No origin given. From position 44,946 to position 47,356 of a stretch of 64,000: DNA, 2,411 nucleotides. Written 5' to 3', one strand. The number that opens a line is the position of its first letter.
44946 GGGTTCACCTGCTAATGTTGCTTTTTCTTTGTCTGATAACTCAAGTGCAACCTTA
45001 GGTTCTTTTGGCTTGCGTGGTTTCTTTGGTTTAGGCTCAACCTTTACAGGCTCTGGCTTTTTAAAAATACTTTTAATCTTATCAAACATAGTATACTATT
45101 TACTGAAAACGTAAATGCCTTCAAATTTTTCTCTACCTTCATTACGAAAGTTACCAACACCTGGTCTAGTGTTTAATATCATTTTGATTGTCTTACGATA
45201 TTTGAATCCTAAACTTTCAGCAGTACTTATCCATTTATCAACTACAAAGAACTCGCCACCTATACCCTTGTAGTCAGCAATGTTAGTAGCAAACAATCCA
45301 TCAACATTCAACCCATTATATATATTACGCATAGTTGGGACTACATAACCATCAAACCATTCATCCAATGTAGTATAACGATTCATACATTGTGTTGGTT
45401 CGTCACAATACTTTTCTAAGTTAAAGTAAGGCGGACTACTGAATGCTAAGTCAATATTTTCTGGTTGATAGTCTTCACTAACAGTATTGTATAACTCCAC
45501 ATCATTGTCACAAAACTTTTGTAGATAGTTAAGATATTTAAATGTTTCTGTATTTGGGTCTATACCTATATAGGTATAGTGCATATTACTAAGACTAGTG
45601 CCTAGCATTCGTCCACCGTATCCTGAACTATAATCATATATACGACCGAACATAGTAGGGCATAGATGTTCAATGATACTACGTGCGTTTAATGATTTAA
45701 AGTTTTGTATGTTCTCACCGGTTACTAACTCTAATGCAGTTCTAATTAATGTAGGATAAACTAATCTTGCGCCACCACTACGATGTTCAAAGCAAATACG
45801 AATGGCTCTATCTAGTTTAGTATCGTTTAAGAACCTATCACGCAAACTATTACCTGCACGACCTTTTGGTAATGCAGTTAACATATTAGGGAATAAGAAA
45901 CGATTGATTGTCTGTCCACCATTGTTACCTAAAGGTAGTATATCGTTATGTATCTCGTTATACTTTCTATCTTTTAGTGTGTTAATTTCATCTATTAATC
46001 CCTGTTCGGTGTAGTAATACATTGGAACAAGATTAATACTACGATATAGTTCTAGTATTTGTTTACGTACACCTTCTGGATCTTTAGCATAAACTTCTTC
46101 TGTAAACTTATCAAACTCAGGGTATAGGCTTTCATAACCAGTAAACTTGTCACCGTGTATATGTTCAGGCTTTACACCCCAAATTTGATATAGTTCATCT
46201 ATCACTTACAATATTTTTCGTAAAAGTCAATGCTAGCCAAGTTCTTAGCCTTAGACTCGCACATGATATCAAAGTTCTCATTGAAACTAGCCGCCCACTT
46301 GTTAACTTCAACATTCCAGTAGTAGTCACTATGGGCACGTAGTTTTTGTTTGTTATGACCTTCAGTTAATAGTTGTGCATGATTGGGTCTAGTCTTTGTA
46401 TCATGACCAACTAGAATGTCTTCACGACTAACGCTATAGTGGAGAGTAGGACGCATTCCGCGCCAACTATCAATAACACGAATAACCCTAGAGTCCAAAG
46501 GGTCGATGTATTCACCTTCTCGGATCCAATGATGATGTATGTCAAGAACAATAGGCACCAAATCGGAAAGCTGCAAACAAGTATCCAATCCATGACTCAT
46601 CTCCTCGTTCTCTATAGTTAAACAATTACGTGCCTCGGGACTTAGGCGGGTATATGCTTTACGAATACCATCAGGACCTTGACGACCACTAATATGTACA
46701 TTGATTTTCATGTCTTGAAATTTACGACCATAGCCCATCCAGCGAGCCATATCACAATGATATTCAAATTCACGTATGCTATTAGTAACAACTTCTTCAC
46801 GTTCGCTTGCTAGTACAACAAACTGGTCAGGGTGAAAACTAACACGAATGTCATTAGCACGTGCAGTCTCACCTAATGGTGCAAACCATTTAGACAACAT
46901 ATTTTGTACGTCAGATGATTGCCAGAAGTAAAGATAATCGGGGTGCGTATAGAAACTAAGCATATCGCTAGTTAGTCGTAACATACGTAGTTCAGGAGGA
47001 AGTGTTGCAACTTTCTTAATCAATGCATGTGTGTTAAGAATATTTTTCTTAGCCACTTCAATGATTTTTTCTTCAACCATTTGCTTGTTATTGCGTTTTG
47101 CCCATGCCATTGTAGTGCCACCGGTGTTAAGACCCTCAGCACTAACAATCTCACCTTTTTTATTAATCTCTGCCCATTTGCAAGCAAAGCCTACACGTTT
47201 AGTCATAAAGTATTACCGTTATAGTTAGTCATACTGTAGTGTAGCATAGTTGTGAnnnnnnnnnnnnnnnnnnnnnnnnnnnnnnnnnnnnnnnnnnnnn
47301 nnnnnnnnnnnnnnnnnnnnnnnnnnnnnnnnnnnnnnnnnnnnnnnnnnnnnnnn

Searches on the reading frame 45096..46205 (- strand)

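Call 12: search_protein_families(library=pfam, proteins=[window:45096-46205:-], max_evalue=0.001)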
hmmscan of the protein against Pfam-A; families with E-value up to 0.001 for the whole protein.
window:45096-46205:- (369 aa): 0 families

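Call 19: search_protein_families(library=phrogs, proteins=[window:45096-46205:-], max_evalue=0.001)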
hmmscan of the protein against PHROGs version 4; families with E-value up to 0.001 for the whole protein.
window:45096-46205:- (369 aa): 2 families
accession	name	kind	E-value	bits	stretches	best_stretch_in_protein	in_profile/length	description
phrog_12517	-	unknown function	2.1e-07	31.5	1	241-287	169-213/316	-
phrog_498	-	other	2.6e-05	23.9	1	241-278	464-501/633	DNA methyltransferase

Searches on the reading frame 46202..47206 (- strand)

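Call 12: search_protein_families(library=pfam, proteins=[window:46202-47206:-], max_evalue=0.001)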
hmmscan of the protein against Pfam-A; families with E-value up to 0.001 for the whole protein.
window:46202-47206:- (334 aa): 1 family
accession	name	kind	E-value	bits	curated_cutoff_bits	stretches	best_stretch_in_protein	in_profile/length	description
PF03851.20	UvdE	-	2.6e-38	132.3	24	1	33-265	19-257/275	UV-endonuclease UvdE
